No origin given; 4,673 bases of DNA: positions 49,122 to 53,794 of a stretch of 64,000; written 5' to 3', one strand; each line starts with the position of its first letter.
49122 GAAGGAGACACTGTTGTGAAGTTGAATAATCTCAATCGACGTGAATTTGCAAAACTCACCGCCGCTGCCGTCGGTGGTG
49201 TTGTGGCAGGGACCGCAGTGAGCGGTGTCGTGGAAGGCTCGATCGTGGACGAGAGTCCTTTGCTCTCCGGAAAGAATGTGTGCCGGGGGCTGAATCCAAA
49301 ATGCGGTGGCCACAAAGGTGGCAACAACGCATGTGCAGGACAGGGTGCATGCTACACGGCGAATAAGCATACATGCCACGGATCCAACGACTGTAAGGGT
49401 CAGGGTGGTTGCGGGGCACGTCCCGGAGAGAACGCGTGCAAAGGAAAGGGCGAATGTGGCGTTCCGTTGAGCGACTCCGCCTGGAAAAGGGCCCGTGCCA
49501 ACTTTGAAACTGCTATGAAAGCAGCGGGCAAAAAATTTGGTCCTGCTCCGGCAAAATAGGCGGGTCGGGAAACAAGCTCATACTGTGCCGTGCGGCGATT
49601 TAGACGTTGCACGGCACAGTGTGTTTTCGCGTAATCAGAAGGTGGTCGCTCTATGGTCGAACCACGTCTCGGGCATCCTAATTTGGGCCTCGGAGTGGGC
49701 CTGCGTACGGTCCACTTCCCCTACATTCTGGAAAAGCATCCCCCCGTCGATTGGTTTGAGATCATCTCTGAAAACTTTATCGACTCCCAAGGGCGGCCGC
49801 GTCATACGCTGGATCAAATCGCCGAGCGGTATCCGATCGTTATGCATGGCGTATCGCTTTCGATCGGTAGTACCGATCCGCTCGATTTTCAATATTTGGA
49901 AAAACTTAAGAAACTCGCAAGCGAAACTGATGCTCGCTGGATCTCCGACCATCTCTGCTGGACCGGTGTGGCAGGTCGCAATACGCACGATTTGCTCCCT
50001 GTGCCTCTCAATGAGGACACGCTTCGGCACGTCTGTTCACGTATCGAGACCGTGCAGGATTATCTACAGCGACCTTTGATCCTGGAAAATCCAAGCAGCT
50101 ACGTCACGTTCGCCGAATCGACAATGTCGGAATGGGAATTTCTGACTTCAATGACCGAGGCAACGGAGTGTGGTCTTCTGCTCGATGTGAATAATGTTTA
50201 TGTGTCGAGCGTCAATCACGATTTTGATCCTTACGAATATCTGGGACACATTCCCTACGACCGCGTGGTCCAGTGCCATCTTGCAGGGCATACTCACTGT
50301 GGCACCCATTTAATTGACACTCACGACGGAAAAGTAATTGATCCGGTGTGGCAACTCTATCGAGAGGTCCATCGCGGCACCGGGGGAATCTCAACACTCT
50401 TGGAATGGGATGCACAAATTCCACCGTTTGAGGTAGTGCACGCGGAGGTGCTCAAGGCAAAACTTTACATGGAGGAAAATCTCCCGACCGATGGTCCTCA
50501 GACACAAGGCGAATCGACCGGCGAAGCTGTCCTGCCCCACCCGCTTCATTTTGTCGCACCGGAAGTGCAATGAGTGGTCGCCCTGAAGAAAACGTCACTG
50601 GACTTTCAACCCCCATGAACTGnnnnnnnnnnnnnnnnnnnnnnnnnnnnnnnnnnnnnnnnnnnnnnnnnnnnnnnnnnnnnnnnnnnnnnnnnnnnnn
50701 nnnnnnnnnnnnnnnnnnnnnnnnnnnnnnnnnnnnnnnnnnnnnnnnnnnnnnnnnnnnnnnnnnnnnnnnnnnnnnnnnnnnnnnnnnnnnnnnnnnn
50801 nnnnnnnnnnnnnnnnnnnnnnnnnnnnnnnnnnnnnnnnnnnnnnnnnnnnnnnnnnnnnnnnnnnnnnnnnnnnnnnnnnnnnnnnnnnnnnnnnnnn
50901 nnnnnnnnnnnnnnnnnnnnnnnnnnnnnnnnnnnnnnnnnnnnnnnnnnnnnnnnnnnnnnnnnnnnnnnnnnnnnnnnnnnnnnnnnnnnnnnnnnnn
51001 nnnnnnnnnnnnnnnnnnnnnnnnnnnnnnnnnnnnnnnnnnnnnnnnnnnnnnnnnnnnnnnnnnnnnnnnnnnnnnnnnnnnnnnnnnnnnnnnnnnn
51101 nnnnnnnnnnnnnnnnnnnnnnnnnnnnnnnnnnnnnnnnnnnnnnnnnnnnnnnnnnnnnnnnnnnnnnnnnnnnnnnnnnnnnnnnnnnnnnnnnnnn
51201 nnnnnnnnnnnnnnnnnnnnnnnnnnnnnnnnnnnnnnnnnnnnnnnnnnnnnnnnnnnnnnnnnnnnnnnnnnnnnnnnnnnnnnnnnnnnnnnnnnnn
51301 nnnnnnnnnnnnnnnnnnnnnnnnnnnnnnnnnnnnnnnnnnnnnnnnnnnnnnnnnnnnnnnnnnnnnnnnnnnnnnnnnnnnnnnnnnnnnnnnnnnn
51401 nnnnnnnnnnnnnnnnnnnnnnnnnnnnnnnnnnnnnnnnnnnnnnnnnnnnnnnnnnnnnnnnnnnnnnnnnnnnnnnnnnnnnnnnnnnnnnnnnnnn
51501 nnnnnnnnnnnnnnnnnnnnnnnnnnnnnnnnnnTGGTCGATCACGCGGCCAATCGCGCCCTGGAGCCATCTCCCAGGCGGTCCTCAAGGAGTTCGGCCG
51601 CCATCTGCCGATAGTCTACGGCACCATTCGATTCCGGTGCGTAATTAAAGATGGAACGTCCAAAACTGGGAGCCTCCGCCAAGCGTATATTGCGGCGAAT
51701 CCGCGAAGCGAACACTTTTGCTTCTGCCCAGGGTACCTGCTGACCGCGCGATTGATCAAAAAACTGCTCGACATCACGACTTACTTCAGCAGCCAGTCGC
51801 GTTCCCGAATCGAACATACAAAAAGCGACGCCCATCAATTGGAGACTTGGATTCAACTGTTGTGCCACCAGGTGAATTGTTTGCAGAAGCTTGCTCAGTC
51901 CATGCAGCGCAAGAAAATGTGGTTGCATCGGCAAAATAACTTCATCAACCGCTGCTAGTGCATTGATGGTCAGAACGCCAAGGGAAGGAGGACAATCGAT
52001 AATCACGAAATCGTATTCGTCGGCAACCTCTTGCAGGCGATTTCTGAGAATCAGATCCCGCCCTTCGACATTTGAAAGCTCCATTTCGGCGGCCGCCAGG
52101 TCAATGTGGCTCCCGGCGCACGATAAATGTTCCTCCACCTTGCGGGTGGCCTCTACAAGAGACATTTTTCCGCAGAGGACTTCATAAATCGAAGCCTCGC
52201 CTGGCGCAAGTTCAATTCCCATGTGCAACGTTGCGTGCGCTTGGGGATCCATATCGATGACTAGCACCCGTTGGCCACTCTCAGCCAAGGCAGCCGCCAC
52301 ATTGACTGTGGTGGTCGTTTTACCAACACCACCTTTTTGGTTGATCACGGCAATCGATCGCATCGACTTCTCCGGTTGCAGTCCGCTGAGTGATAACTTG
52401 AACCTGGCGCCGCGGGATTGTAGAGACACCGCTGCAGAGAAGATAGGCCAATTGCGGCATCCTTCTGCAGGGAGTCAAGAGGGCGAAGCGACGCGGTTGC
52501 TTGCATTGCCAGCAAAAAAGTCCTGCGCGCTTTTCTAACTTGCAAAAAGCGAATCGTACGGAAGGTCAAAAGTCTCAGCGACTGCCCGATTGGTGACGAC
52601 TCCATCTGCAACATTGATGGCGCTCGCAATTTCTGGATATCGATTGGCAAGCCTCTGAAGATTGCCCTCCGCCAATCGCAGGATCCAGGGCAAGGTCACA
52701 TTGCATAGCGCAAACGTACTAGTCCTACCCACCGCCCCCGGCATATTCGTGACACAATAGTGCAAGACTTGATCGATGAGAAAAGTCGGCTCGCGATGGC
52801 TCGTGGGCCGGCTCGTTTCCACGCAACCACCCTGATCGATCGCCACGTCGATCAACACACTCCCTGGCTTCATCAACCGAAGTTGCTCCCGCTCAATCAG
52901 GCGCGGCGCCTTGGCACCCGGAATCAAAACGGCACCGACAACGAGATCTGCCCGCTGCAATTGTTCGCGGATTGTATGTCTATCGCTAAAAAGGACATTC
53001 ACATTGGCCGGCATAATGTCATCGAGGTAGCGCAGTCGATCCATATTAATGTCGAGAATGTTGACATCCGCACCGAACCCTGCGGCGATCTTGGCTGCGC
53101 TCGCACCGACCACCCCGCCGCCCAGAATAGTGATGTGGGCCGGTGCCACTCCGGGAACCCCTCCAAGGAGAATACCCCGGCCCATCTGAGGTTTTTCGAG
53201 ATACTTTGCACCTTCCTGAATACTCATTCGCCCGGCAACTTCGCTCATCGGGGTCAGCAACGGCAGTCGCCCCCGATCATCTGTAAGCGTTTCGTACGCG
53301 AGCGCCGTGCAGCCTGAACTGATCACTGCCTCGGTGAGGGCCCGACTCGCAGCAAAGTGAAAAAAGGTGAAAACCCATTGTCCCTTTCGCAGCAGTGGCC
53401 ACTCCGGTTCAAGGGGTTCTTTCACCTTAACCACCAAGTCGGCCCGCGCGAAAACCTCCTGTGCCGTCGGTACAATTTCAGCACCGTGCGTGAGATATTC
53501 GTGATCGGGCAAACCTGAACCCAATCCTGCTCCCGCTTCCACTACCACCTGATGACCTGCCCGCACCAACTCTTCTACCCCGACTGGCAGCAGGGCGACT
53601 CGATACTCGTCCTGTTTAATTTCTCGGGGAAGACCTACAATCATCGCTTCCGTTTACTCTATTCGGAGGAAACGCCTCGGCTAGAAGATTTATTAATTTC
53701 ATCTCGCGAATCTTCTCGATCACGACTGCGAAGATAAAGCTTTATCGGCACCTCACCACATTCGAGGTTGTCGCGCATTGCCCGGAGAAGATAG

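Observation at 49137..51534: Three-gene MNIO (DUF692)/DUF2063 RiPP cassette whose bufferin-like 9-Cys precursor carries a Tat rather than Sec leader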

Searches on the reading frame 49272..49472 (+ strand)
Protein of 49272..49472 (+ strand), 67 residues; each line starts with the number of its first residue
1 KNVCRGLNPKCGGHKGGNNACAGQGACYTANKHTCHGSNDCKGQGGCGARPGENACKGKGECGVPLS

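Call 49: search_protein_representatives(alignment_id=A3)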
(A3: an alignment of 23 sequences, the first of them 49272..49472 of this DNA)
Query: 23 sequences, 67 profile positions. Proteins with E-value up to 0.001 (for the whole library): 453; up to 1e-10: 157; up to 1e-30: 0. The best 150 are listed.
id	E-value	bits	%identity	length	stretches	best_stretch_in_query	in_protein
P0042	1.4e-25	105.7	-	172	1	1-67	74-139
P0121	1.5e-25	105.6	-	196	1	1-66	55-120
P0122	2.6e-25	104.8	-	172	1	1-67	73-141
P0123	2.8e-25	104.8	-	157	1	1-67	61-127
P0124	5.5e-25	103.8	-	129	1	1-66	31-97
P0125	1.1e-24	102.8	-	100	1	1-67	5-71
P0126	2.2e-24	101.9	-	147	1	1-67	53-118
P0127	4.4e-24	100.9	-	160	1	1-67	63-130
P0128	4.6e-24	100.9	-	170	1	1-67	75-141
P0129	4.8e-24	100.8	-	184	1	1-66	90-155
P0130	7.9e-24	100.1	-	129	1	1-67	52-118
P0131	9.0e-24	99.9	-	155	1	2-66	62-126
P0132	1.4e-23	99.3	-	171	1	1-67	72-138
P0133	1.7e-23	99.1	-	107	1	1-66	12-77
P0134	1.7e-23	99.0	-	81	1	1-67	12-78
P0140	1.1e-22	96.4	-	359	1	1-67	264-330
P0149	2.0e-21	92.4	-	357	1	1-67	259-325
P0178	3.6e-18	82.0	-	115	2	1-67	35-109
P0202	1.4e-15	73.7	-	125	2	1-66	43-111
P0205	2.9e-15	72.7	-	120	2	27-63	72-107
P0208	5.0e-15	71.9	-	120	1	1-66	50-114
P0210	6.0e-15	71.7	-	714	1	2-66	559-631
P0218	1.4e-14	70.4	-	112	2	29-63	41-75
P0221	3.2e-14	69.3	-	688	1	1-66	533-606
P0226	1.3e-13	67.4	-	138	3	2-66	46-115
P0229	1.4e-13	67.3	-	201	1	2-66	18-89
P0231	2.7e-13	66.3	-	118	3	31-67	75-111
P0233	4.0e-13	65.8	-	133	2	14-67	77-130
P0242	1.7e-12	63.8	-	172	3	33-65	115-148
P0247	2.7e-12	63.1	-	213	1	2-63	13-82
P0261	1.3e-11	61.0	-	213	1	2-65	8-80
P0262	1.3e-11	61.0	-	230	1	2-66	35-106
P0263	1.3e-11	60.9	-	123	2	13-67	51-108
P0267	2.3e-11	60.2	-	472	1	2-66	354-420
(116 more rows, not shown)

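Call 51: search_protein_families(library=ncbifam, proteins=[P0205, P0218, P0208, P0233, P0242, P0263, P0178, P0202, P0226, P0231], max_evalue=0.01)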
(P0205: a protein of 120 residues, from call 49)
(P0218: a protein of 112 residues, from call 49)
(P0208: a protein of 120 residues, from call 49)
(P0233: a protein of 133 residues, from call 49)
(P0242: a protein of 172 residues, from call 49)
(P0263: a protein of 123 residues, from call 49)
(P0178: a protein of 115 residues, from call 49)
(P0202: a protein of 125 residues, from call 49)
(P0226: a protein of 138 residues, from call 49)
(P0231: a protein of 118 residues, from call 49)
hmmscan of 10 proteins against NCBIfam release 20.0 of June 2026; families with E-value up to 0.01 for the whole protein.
P0205 (120 aa): 1 family
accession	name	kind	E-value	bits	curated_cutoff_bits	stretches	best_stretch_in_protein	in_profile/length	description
NF050166.1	Cu_RiPP_BufA2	equivalog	9.4e-11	41.8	60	2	61-89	34-62/79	BufA2 family periplasmic bufferin-type metallophore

P0218 (112 aa): 1 family
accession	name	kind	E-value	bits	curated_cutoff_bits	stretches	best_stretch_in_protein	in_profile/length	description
NF050166.1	Cu_RiPP_BufA2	equivalog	1.3e-10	41.3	60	2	64-91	35-62/79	BufA2 family periplasmic bufferin-type metallophore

P0208 (120 aa): 1 family
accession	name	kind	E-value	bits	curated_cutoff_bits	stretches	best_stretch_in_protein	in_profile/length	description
NF050166.1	Cu_RiPP_BufA2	equivalog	0.0015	18.7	60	0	66-110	35-77/79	BufA2 family periplasmic bufferin-type metallophore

P0233 (133 aa): 0 families

P0242 (172 aa): 1 family
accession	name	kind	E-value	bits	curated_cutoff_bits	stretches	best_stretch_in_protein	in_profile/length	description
NF050166.1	Cu_RiPP_BufA2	equivalog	3.8e-11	43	60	2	41-107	4-63/79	BufA2 family periplasmic bufferin-type metallophore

P0263 (123 aa): 1 family
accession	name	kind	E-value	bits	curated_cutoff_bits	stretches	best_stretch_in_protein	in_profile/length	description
NF050166.1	Cu_RiPP_BufA2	equivalog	2.7e-14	53.1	60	3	54-82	34-62/79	BufA2 family periplasmic bufferin-type metallophore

P0178 (115 aa): 1 family
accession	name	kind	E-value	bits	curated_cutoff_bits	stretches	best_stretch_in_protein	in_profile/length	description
NF050166.1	Cu_RiPP_BufA2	equivalog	5e-09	36.2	60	1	12-67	6-64/79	BufA2 family periplasmic bufferin-type metallophore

P0202 (125 aa): 1 family
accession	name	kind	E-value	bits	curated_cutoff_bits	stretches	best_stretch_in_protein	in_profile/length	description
NF050166.1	Cu_RiPP_BufA2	equivalog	4.7e-11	42.7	60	3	61-86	37-62/79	BufA2 family periplasmic bufferin-type metallophore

P0226 (138 aa): 1 family
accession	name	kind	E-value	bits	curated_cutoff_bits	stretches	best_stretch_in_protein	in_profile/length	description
NF050166.1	Cu_RiPP_BufA2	equivalog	1.4e-06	28.4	60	2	61-90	35-62/79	BufA2 family periplasmic bufferin-type metallophore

P0231 (118 aa): 1 family
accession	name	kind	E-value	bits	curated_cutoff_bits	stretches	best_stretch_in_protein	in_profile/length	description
NF050166.1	Cu_RiPP_BufA2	equivalog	1.1e-14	54.3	60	1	11-68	5-62/79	BufA2 family periplasmic bufferin-type metallophore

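Call 65: search_protein_families(library=pfam, proteins=[P0247, P0229, P0261, P0262, P0140, P0149, P0210, P0221, P0267], max_evalue=0.001)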
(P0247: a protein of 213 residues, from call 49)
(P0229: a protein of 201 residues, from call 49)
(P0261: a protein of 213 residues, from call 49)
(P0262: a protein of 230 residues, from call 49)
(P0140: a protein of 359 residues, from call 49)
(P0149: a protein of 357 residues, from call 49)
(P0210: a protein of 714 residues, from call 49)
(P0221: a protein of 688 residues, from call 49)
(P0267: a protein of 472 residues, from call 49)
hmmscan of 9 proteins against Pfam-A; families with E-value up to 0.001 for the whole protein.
P0247 (213 aa): 0 families

P0229 (201 aa): 0 families

P0261 (213 aa): 0 families

P0262 (230 aa): 0 families

P0140 (359 aa): 2 families
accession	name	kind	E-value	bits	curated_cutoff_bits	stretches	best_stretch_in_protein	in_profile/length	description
PF07681.17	DoxX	-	9.1e-17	61.9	23.6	1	25-105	1-83/85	DoxX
PF07291.16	MauE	-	6.5e-06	26.9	27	1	24-107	3-88/128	Methylamine utilisation protein MauE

P0149 (357 aa): 1 family
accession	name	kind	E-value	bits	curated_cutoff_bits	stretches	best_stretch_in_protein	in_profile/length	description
PF07681.17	DoxX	-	3e-18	66.7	23.6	1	27-107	2-84/85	DoxX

P0210 (714 aa): 1 family
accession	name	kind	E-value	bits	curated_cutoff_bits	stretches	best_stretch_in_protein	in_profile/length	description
PF12902.13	Ferritin-like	-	9.6e-32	111.1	22.3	1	47-368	1-220/221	Ferritin-like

P0221 (688 aa): 1 family
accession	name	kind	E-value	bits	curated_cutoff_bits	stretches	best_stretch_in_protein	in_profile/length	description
PF12902.13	Ferritin-like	-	1e-33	117.5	22.3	2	39-211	1-168/221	Ferritin-like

P0267 (472 aa): 1 family
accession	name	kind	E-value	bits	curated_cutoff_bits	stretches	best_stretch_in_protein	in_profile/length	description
PF12902.13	Ferritin-like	-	2.8e-30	106.3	22.3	1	12-270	1-220/221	Ferritin-like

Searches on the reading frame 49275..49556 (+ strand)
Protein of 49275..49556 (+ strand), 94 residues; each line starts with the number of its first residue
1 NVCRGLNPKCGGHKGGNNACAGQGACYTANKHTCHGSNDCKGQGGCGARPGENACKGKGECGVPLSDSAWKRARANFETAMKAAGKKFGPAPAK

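Call 26: search_dna_similar(query=window:49275-49556:+, collection=plasmids, mode=protein, max_evalue=0.01, max_rows=30)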
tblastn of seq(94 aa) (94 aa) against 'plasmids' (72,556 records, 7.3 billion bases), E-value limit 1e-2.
Records with a match: 1; places in all: 1; records where one place covers at least 80% of the query: 1.
Best place of each record, by identity: <60% 1.
By first word of the organism name: Kitasatospora 1.
By predicted mobility (MOB-suite, as given by PLSDB): non-mobilizable 1.
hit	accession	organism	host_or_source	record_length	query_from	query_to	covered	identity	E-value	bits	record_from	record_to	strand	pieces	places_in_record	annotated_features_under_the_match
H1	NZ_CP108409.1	Kitasatospora sp. NBC_01300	-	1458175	1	81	86%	35.6%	2e-7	54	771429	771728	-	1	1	record has no annotation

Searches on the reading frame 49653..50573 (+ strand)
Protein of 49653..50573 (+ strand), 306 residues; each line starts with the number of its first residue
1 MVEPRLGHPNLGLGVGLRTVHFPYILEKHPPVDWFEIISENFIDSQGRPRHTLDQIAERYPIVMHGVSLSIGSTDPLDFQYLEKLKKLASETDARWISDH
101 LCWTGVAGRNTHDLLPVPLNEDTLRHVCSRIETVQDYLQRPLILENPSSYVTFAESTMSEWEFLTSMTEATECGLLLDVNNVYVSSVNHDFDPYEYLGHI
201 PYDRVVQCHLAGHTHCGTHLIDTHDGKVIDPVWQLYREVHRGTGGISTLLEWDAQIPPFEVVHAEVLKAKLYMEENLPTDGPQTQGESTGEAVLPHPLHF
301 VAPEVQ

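Call 3: search_protein_families(library=pfam, proteins=[window:49653-50573:+], max_evalue=1)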
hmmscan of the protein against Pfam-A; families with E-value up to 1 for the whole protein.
window:49653-50573:+ (306 aa): 2 families
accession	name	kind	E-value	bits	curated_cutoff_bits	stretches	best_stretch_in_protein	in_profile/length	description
PF05114.20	MbnB_TglH_ChrH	-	7.5e-110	366.7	25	1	13-272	2-261/263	RiPP precursor modification enzyme MbnB/TglH/ChrH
PF09377.16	SBDS_domain_II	-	0.12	12.7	27.2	1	36-89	5-54/62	SBDS protein, domain II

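Call 4: search_protein_families(library=ncbifam, proteins=[window:49653-50573:+], max_evalue=1)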
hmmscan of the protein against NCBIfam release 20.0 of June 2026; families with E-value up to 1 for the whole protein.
window:49653-50573:+ (306 aa): 5 families
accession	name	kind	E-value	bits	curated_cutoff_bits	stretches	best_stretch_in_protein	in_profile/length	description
NF050167.1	MNIO_BufB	equivalog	1.4e-108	362.2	310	1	14-269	2-261/262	MNIO family bufferin maturase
NF003818.2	PRK05409.1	equivalog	1.5e-76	257.5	360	1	13-268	2-259/264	HvfB family MNIO-type RiPP peptide maturase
NF050151.1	RiPP_MNIO_ApyH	equivalog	1.8e-32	112.6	400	1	7-268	9-275/283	multinuclear non-heme iron-dependent oxidative enzyme ApyH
NF050165.1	MNIO_ChrH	equivalog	2.2e-14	53.3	600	1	53-235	50-239/363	MNIO family chryseobactin maturase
TIGR04159.2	methbact_MbnB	equivalog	7.5e-10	38.8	325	1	31-231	22-216/261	methanobactin biosynthesis protein MbnB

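Call 29: search_solved_structures(query=window:49653-50570:+, max_evalue=0.001)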
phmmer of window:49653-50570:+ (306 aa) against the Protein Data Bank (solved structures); distinct sequences matched with E-value up to 0.001: 6.
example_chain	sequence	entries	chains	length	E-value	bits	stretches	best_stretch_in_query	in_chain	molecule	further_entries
3bww_A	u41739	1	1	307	8.2e-46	159.8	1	26-218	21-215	Protein of unknown function DUF692/COG3220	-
8hci_D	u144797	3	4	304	1.3e-17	67.2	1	52-255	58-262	DUF692 family protein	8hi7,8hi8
7dz9_B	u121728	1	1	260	6.2e-10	41.9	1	32-252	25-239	cpMbnB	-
7dz9_A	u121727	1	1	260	6.3e-10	41.9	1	32-252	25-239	MbnB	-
7tcr_A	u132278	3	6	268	0.00012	24.5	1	28-228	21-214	Methanobactin biosynthesis cassette protein MbnB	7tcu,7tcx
7tcw_A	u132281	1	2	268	0.00038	22.9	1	28-213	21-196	Methanobactin biosynthesis cassette protein MbnB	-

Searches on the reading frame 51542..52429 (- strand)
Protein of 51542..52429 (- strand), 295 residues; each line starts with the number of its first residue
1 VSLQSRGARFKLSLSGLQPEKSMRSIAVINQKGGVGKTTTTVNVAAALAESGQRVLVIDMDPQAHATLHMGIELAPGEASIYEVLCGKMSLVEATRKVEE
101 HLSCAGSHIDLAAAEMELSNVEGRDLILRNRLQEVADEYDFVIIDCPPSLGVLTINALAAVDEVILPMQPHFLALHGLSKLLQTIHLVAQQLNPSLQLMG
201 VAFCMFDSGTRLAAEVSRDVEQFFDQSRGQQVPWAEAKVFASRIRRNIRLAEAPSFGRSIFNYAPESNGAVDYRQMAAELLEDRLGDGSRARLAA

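Call 40: search_protein_families(library=pfam, proteins=[window:51542-52429:-], max_evalue=0.00001)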
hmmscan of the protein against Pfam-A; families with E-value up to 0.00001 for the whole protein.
window:51542-52429:- (295 aa): 7 families
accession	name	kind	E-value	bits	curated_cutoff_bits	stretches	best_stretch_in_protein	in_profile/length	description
PF13614.12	AAA_31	-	5.4e-61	206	27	1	23-197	1-176/177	AAA domain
PF01656.29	CbiA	-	7.6e-23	81.3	25.4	1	26-259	1-124/125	CobQ/CobB/MinD/ParA nucleotide binding domain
PF09140.17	MipZ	-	4.7e-14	52.7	20.7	1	26-179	3-140/262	ATPase MipZ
PF10609.15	ParA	-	8e-14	52.1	27.1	1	24-61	4-41/246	NUBPL iron-transfer P-loop NTPase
PF06564.18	CBP_BcsQ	-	5.8e-13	49.3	21.3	1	23-197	1-176/234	Cellulose biosynthesis protein BcsQ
PF00142.24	Fer4_NifH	-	2.6e-10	40.7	25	1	29-70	5-47/271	4Fe-4S iron sulfur cluster binding proteins, NifH/frxC family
PF02374.21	ArsA_ATPase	-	1.3e-08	34.9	24.3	1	28-86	5-63/305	Anion-transporting ATPase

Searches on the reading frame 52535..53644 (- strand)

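Call 40: search_protein_families(library=pfam, proteins=[window:52535-53644:-], max_evalue=0.00001)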
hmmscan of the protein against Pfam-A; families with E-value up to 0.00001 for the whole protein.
window:52535-53644:- (369 aa): 3 families
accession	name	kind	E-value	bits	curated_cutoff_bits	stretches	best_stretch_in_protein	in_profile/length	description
PF01262.27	AlaDh_PNT_C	-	1.6e-82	276.5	23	1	141-352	1-213/214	Alanine dehydrogenase/PNT, C-terminal domain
PF05222.21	AlaDh_PNT_N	-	1.4e-48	165.1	30.4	1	4-137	1-136/136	Alanine dehydrogenase/PNT, N-terminal domain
PF02826.25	2-Hacid_dh_C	-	4.4e-08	33.1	25.1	1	169-268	37-127/178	D-isomer specific 2-hydroxyacid dehydrogenase, NAD binding domain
